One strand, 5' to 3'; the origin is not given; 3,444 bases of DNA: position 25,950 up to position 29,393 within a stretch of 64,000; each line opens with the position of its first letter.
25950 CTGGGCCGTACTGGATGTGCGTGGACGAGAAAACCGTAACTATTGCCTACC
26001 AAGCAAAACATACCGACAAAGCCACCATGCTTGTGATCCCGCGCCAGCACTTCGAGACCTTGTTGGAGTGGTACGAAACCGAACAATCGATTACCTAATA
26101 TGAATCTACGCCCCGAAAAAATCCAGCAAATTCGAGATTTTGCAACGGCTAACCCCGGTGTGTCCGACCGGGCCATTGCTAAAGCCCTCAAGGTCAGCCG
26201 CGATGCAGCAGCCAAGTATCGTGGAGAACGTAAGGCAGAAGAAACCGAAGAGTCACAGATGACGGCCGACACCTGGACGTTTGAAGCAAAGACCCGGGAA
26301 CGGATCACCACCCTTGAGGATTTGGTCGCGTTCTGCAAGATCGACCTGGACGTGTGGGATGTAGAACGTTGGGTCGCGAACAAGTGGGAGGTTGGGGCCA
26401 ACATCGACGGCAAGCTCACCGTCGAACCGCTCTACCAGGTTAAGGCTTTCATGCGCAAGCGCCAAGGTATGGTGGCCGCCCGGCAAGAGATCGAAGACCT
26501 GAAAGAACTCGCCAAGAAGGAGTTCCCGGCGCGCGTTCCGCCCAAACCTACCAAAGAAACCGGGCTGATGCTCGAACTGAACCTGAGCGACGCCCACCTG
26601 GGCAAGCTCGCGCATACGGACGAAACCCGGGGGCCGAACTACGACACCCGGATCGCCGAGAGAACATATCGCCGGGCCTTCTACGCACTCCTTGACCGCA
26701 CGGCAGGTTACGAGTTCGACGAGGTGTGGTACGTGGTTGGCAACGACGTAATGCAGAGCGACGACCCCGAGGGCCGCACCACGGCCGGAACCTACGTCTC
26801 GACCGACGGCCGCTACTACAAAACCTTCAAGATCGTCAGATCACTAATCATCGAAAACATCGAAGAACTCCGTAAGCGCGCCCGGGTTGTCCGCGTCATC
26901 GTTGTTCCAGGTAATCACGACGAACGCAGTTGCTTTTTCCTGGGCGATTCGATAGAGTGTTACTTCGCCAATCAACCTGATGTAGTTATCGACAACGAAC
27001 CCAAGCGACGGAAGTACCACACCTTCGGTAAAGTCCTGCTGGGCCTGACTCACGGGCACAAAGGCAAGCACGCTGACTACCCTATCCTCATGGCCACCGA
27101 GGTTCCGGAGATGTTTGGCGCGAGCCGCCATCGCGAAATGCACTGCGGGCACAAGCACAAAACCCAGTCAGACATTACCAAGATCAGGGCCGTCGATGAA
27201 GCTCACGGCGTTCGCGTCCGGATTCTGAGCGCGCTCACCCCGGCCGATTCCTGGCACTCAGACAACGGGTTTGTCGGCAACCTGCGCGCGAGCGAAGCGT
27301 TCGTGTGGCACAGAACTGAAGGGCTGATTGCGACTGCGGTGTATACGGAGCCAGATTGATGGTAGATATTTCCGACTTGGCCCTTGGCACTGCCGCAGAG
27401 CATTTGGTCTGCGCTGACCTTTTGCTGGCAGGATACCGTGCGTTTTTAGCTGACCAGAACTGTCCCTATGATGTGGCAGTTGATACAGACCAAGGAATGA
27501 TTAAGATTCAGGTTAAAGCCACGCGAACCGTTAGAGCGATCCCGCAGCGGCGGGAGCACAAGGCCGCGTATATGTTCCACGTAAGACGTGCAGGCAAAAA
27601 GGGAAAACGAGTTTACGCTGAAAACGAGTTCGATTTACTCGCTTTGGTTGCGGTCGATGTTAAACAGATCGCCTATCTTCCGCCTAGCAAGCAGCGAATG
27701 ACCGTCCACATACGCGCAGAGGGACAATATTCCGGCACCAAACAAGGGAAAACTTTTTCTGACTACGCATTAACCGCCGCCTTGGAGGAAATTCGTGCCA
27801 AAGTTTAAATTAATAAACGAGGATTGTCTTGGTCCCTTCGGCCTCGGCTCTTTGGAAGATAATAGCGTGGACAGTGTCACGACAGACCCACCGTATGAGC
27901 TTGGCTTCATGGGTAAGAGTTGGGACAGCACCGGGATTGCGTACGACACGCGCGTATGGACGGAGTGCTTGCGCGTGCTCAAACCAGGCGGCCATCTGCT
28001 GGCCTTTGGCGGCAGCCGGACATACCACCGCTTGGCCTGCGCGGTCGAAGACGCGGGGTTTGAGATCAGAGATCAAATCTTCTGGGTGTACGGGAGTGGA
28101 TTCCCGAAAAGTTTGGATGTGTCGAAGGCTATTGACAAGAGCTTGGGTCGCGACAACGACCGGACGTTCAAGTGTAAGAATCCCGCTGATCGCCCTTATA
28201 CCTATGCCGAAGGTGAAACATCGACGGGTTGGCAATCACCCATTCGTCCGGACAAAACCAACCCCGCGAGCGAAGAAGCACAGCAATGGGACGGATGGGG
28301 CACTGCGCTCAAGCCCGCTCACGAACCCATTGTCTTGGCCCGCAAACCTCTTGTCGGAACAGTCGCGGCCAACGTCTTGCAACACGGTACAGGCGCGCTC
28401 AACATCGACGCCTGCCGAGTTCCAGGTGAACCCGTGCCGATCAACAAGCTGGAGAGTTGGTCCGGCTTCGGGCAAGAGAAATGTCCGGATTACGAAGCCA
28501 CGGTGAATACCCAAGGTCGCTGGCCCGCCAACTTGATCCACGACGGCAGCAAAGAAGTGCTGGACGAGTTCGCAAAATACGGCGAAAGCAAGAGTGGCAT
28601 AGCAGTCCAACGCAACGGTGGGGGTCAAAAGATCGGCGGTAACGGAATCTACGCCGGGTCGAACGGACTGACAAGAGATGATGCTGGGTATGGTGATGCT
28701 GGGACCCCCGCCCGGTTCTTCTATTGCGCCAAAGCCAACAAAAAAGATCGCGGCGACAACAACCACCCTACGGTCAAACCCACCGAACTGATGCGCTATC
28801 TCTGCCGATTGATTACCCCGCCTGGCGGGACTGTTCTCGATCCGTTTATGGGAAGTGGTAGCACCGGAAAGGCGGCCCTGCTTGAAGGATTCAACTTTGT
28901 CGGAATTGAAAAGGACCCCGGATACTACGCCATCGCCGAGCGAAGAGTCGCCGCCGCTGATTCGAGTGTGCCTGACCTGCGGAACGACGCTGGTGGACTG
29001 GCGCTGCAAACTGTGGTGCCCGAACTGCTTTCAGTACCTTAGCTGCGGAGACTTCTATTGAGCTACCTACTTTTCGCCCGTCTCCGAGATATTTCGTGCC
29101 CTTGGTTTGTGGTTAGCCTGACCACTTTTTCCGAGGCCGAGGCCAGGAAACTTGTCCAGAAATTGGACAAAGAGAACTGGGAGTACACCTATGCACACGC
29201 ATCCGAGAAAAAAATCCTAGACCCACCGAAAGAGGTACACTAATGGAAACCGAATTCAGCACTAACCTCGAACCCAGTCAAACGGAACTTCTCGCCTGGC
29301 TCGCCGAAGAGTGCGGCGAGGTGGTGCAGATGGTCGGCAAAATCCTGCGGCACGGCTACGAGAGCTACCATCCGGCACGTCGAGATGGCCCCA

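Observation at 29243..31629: Nucleotide-signal degrading module: MazG + dNMP-kinase-like + YfbR-like HD nucleotidase + SpoT-type (p)ppGpp hydrolase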

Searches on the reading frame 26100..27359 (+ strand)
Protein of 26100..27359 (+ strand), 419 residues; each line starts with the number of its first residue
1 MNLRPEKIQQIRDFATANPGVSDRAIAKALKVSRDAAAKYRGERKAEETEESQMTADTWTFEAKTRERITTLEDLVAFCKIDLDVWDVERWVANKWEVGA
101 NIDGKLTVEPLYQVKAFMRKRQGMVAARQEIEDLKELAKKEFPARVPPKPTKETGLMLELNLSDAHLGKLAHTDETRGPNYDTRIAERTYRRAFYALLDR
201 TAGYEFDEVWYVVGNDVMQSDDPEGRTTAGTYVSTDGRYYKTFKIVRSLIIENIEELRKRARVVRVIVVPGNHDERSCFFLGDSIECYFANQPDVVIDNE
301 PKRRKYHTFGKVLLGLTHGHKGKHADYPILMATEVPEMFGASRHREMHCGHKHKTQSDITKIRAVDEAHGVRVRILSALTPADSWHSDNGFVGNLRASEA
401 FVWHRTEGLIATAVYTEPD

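Call 3: search_protein_families(library=pfam, proteins=[window:26100-27359:+], max_evalue=0.1)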
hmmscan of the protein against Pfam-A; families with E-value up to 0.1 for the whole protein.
window:26100-27359:+ (419 aa): 2 families
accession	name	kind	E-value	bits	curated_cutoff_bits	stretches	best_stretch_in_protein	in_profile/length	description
PF12850.12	Metallophos_2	-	0.00028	21.4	27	1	253-358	38-122/154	Calcineurin-like phosphoesterase superfamily domain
PF00149.33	Metallophos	-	0.052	14.4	21.5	1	251-287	51-72/191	Calcineurin-like phosphoesterase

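Call 4: search_protein_families(library=phrogs, proteins=[window:26100-27359:+], max_evalue=0.01)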
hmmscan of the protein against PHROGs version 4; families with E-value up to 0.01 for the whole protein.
window:26100-27359:+ (419 aa): 4 families
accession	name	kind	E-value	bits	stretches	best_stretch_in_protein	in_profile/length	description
phrog_704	-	DNA, RNA and nucleotide metabolism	1.3e-70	239.6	1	6-416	7-385/390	DNA repair exonuclease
phrog_284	-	DNA, RNA and nucleotide metabolism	6.3e-16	59.3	1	130-394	98-372/398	exonuclease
phrog_20762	-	unknown function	1.3e-12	49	1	295-411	1-109/117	-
phrog_21891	-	unknown function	6.1e-11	44.1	1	285-393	11-110/130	-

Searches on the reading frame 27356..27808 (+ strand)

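Call 3: search_protein_families(library=pfam, proteins=[window:27356-27808:+], max_evalue=0.1)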
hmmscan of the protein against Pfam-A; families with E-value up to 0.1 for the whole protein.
window:27356-27808:+ (150 aa): 2 families
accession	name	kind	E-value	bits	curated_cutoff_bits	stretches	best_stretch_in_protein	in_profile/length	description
PF11645.14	PDDEXK_5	-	1.5e-08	35.2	26.1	1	11-137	7-135/138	PD-(D/E)XK endonuclease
PF08877.16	MepB-like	-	0.048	13.8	27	1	33-89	44-100/122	MepB-like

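Call 4: search_protein_families(library=phrogs, proteins=[window:27356-27808:+], max_evalue=0.01)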
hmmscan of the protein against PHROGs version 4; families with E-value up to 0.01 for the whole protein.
window:27356-27808:+ (150 aa): 2 families
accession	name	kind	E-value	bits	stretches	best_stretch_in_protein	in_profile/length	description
phrog_5018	-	unknown function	1.8e-12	48.6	1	11-141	8-129/134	-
phrog_24524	-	unknown function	6.3e-10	40.3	1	5-110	6-107/168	-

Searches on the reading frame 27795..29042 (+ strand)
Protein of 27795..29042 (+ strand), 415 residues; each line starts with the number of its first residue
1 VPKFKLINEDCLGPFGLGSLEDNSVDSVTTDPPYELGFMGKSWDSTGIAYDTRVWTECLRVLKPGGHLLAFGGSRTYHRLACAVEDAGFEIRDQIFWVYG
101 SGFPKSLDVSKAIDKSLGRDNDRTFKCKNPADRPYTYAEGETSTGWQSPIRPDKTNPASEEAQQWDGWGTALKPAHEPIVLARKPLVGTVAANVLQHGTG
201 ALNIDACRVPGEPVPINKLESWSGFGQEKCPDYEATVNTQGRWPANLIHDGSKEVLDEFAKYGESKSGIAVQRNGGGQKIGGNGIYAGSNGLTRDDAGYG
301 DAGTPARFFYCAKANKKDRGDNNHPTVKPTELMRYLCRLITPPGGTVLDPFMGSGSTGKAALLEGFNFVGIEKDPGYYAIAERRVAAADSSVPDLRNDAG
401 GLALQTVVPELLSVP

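Call 3: search_protein_families(library=pfam, proteins=[window:27795-29042:+], max_evalue=0.1)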
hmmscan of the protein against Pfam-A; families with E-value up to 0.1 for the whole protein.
window:27795-29042:+ (415 aa): 2 families
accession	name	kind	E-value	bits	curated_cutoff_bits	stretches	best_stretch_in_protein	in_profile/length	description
PF01555.25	N6_N4_Mtase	-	8.8e-35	121.1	26.7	1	25-382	1-220/221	DNA methylase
PF08241.18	Methyltransf_11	-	0.015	16.3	21.2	0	51-69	76-94/95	Methyltransferase domain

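Call 4: search_protein_families(library=phrogs, proteins=[window:27795-29042:+], max_evalue=0.01)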
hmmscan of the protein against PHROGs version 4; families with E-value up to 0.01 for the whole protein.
window:27795-29042:+ (415 aa): 14 families
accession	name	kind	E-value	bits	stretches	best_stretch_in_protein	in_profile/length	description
phrog_67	-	other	9.4e-80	270.6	1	1-390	121-348/743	DNA methyltransferase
phrog_3008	-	other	2.7e-40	139.1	1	181-387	2-213/244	DNA methyltransferase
phrog_6025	-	other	2e-29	103.6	1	3-174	11-190/192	DNA methyltransferase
phrog_498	-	other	1.2e-24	87.9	2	315-392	350-427/633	DNA methyltransferase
phrog_23148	-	unknown function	2.1e-21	77.6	1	307-393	67-154/165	-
phrog_18293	-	other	3.3e-17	63.5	1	321-388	43-110/119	methyltransferase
phrog_8769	-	other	2.4e-13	50.7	1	333-385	1-53/71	methyltransferase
phrog_6952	-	other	1e-10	42.8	1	323-385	113-175/181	DNA methyltransferase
phrog_23085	-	unknown function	1.5e-09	38.6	1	311-385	33-105/138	-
phrog_11619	-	other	1.3e-06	29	1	19-76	81-142/186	DNA methyltransferase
phrog_12862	-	unknown function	2.8e-06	28.3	1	4-72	3-65/149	-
phrog_12517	-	unknown function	6.6e-05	23.2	1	332-389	94-151/316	-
phrog_18146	-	other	0.00037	20.5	1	340-375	65-101/452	DNA methyltransferase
phrog_16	-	DNA, RNA and nucleotide metabolism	0.0086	15.3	1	268-389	838-913/986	DNA helicase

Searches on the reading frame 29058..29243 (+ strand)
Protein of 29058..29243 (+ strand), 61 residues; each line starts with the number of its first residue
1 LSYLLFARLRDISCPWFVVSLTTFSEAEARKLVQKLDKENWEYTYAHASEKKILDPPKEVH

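Call 3: search_protein_families(library=pfam, proteins=[window:29058-29243:+], max_evalue=0.1)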
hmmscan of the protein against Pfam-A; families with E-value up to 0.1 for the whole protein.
window:29058-29243:+ (61 aa): 0 families

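Call 4: search_protein_families(library=phrogs, proteins=[window:29058-29243:+], max_evalue=0.01)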
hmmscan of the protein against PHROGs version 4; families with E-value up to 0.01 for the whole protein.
window:29058-29243:+ (61 aa): 0 families
